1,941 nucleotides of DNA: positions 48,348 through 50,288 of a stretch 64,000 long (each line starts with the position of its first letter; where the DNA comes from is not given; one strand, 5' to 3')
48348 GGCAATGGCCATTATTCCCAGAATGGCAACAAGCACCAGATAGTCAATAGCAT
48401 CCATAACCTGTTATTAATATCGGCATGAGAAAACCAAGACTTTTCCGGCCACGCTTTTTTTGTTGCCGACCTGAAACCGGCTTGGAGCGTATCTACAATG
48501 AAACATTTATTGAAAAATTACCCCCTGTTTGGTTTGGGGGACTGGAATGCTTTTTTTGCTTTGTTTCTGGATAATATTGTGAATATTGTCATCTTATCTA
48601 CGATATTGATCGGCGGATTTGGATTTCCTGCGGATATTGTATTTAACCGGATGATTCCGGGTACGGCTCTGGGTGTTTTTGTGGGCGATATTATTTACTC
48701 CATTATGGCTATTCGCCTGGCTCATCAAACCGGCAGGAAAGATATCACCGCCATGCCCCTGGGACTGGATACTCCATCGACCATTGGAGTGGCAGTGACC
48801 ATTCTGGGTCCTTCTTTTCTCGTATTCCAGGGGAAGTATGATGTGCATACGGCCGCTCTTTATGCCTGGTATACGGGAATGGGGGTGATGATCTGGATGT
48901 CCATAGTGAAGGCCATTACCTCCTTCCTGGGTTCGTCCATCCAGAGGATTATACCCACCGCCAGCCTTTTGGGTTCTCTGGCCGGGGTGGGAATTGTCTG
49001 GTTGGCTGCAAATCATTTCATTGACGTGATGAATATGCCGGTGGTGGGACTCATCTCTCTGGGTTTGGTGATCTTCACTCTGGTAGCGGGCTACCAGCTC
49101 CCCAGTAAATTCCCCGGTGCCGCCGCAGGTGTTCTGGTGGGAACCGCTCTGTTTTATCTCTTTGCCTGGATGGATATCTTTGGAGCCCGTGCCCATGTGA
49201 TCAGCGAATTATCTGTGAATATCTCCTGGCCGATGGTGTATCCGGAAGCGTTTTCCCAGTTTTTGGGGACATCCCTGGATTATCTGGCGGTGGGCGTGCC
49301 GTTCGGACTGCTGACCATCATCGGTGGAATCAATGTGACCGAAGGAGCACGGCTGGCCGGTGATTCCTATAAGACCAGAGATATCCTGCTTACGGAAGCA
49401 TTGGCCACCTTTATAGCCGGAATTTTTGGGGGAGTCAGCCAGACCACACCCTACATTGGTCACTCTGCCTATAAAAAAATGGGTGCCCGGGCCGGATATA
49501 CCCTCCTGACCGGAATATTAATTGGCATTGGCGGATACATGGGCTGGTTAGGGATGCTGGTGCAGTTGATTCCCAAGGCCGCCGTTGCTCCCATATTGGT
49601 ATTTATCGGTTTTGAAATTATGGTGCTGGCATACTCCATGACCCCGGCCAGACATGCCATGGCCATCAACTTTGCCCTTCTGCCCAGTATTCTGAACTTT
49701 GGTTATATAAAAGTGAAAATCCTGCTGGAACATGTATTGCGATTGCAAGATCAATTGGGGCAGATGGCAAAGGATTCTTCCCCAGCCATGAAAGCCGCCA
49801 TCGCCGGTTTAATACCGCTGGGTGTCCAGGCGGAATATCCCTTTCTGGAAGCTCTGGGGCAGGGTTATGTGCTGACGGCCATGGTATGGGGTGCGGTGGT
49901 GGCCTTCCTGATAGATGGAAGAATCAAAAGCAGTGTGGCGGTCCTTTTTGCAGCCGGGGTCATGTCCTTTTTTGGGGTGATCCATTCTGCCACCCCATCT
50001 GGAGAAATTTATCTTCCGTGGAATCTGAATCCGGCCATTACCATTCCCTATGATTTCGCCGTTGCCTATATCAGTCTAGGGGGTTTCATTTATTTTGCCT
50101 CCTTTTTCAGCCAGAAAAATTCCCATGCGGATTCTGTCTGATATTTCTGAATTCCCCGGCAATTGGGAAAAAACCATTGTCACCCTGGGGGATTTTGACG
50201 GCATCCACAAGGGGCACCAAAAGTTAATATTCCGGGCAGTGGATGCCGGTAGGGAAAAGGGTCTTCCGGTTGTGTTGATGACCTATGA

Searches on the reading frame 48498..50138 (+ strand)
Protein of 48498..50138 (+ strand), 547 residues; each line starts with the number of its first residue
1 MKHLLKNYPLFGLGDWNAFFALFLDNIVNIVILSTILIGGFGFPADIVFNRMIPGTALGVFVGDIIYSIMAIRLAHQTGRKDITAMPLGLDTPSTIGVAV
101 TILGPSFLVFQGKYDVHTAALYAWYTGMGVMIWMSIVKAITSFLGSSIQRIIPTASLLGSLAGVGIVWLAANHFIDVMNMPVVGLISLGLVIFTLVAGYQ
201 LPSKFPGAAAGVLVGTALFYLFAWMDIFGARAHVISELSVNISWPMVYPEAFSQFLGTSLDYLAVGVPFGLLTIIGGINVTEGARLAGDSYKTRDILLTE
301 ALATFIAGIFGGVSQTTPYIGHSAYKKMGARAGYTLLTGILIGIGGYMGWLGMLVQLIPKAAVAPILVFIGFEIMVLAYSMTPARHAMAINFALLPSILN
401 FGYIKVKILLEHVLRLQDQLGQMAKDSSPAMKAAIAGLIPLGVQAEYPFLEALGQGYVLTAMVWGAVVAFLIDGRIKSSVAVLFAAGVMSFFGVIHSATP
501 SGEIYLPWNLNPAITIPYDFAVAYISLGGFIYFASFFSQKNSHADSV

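Call 55: find_encoding_contigs(protein=window:48498-50138:+, flank=10000, max_places=1)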
Protein window:48498-50138:+ (547 aa): 4 contigs read that carry it; 1 place shown.
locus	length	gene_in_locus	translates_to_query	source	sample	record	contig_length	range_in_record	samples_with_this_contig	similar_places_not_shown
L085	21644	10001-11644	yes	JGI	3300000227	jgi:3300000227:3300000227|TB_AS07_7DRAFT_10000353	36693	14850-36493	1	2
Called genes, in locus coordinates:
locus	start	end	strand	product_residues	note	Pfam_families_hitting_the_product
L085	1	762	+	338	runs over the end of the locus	PF03448:MgtE_N (faint), PF14842:FliG_N, PF14841:FliG_M, PF14842:FliG_N, PF01706:FliG_C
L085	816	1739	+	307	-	PF02108:FliH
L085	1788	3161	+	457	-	PF02874:ATP-synt_ab_N (weak), PF00006:ATP-synt_ab, PF00005:ABC_tran (faint), PF18269:T3SS_ATPase_C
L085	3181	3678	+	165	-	PF02050:FliJ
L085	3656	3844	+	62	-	-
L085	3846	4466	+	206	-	PF12072:RNase_Y_N (weak)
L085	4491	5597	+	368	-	PF02737:3HCDH_N, PF00725:3HCDH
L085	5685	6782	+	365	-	PF13173:AAA_14, PF13635:DUF4143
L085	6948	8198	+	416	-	PF19077:Big_13 (faint), PF13750:Big_3_3 (faint)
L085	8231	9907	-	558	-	-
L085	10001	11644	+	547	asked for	-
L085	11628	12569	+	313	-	PF06574:FAD_syn, PF01467:CTP_transf_like (weak), PF01687:Flavokinase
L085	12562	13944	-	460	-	-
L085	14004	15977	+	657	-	-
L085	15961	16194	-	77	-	-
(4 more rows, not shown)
